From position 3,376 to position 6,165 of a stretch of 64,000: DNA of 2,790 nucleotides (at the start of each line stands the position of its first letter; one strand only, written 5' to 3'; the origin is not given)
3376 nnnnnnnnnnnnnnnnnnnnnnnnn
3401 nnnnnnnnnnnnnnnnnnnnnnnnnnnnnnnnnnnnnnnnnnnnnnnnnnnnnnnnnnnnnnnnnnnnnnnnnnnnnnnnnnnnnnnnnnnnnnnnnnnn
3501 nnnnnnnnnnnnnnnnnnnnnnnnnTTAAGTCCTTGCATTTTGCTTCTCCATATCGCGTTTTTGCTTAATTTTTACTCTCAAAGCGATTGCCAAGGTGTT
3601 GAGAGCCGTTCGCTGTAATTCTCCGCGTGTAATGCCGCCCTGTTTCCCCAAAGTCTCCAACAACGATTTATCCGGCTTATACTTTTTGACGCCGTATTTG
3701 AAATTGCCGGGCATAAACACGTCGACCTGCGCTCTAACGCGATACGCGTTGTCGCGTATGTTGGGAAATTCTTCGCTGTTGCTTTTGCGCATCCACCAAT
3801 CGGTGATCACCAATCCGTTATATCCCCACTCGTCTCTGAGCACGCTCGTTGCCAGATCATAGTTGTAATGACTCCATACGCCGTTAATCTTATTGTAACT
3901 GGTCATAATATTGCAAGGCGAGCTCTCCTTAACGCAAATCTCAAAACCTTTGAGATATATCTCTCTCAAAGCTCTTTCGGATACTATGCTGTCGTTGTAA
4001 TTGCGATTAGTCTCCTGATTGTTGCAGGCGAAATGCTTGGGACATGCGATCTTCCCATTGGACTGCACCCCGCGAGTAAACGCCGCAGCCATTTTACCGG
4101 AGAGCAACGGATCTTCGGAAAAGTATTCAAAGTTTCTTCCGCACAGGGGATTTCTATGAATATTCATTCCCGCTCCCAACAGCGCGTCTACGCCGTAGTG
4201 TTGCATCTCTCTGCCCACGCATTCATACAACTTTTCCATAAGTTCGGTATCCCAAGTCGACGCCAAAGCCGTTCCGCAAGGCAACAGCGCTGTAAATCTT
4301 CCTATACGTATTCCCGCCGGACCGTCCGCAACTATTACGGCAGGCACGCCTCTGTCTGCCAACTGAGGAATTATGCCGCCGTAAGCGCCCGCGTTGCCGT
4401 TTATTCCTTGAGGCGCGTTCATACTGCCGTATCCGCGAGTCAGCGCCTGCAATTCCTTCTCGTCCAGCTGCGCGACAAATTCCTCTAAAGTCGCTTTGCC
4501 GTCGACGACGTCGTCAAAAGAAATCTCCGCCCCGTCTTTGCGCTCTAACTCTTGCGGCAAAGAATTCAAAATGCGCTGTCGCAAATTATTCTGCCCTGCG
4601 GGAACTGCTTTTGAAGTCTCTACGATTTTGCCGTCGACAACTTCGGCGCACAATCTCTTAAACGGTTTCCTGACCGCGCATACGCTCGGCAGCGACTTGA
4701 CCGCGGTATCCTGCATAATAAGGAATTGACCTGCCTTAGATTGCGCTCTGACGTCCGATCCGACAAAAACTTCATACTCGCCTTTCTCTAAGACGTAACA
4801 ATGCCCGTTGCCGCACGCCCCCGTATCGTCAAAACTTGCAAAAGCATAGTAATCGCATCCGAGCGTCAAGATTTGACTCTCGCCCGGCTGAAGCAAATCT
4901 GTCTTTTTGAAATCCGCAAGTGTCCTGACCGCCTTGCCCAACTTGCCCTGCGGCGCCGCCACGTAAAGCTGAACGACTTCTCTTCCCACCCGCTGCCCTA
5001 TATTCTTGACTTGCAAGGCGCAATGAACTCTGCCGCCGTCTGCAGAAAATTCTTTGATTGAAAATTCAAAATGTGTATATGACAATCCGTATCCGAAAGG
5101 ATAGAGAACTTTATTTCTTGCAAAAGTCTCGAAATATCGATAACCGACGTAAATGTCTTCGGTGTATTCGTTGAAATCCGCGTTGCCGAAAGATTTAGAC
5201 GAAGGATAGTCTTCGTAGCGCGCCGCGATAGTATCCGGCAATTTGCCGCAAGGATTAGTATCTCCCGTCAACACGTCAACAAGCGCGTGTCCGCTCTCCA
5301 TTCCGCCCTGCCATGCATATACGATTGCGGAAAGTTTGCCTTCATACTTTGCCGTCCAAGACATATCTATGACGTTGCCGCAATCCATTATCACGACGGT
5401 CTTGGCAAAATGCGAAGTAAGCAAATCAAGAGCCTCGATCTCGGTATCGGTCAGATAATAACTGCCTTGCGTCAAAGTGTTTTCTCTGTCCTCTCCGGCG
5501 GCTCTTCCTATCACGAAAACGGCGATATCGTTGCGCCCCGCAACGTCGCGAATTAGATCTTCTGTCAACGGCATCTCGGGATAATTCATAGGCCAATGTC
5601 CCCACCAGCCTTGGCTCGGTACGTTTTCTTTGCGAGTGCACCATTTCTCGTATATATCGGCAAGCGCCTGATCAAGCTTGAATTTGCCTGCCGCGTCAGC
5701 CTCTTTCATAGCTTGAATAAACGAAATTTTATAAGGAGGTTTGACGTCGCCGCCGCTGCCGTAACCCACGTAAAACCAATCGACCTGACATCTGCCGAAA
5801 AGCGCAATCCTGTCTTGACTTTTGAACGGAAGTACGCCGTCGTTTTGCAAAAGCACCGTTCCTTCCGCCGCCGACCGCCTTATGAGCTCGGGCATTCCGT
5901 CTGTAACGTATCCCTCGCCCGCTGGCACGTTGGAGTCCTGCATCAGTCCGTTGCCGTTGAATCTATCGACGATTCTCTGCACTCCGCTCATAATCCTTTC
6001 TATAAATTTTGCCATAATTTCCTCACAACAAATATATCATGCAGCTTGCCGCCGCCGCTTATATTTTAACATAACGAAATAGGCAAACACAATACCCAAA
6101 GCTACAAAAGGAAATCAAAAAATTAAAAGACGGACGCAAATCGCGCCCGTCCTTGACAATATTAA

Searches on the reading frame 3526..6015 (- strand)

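Call 53: search_protein_families(library=pfam, proteins=[window:3526-6015:-], max_evalue=0.00001)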
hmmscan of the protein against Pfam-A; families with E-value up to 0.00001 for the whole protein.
window:3526-6015:- (829 aa): 3 families
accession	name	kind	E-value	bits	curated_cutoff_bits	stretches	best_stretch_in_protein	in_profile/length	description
PF01915.27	Glyco_hydro_3_C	-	2.5e-36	126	31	1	53-313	1-200/200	Glycosyl hydrolase family 3 C-terminal domain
PF00933.27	Glyco_hydro_3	-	1.3e-28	100.8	27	1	555-775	61-287/316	Glycosyl hydrolase family 3 N terminal domain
PF14310.12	Fn3-like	-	6.1e-16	58.8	25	1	346-421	1-70/71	Fibronectin type III-like domain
